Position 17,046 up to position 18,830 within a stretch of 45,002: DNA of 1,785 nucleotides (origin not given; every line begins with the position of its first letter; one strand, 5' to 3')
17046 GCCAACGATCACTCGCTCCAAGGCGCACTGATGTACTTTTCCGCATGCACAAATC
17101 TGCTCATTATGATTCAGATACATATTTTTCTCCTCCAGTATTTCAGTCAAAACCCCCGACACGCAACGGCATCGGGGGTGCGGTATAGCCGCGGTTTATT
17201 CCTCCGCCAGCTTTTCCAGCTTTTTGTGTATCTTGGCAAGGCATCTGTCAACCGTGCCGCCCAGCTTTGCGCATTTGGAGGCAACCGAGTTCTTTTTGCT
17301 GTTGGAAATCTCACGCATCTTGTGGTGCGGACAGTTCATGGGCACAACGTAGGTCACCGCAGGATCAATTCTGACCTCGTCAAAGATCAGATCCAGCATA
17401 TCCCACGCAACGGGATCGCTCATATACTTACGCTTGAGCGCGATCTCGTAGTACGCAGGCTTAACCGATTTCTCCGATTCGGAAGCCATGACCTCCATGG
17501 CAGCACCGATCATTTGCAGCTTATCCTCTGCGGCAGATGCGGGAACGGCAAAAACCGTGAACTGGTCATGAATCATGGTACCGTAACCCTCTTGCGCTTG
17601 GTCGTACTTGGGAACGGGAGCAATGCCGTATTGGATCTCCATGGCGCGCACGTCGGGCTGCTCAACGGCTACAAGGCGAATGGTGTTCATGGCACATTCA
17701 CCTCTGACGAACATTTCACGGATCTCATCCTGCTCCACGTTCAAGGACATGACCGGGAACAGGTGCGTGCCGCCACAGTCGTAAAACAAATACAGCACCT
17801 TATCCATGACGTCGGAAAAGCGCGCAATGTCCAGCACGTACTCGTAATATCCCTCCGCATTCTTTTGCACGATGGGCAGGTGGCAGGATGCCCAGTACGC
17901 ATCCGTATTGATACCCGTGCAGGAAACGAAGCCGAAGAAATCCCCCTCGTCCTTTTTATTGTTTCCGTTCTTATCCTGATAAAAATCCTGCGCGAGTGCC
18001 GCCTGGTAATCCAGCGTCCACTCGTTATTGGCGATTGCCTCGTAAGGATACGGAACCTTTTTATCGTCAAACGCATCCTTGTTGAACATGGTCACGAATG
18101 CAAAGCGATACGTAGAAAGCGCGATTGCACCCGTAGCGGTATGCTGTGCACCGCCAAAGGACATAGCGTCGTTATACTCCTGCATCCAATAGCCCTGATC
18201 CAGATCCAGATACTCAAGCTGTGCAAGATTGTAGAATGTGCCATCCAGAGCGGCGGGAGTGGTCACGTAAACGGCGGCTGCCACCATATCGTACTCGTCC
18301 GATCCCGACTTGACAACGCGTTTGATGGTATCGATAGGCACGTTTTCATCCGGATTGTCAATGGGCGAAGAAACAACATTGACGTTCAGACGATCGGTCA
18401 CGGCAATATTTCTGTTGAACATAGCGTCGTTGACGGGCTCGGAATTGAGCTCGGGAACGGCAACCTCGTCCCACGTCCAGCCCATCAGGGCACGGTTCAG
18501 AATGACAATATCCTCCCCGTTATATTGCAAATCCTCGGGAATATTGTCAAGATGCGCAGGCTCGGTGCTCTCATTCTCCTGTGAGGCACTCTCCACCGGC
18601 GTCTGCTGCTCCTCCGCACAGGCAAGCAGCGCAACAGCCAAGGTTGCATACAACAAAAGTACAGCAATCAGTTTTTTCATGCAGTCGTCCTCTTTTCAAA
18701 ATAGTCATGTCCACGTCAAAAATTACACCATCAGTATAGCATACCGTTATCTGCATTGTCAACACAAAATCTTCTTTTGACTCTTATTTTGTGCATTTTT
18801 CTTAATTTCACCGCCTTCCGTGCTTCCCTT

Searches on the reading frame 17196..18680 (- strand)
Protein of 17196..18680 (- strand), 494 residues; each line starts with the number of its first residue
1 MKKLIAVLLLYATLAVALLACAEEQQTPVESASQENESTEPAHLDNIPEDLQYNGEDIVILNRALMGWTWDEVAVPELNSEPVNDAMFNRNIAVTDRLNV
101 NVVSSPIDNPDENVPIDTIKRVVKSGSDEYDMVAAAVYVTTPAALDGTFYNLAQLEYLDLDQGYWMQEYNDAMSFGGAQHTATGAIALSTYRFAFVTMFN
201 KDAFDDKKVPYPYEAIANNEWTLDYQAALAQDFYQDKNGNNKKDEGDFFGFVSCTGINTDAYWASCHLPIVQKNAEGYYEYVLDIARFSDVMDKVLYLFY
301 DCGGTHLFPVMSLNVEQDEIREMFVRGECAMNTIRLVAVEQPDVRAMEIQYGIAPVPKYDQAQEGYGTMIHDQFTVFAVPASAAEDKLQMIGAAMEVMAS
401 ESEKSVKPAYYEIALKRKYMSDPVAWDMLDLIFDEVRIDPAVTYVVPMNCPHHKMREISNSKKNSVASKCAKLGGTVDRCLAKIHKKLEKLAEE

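Call 10: search_protein_families(library=pfam, proteins=[window:17196-18680:-], max_evalue=0.001)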
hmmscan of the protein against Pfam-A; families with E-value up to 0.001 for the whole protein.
window:17196-18680:- (494 aa): 0 families

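Call 69: search_protein_families(library=ncbifam, proteins=[window:17196-18680:-], max_evalue=0.001)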
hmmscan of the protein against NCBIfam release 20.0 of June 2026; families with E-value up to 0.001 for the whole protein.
window:17196-18680:- (494 aa): 0 families
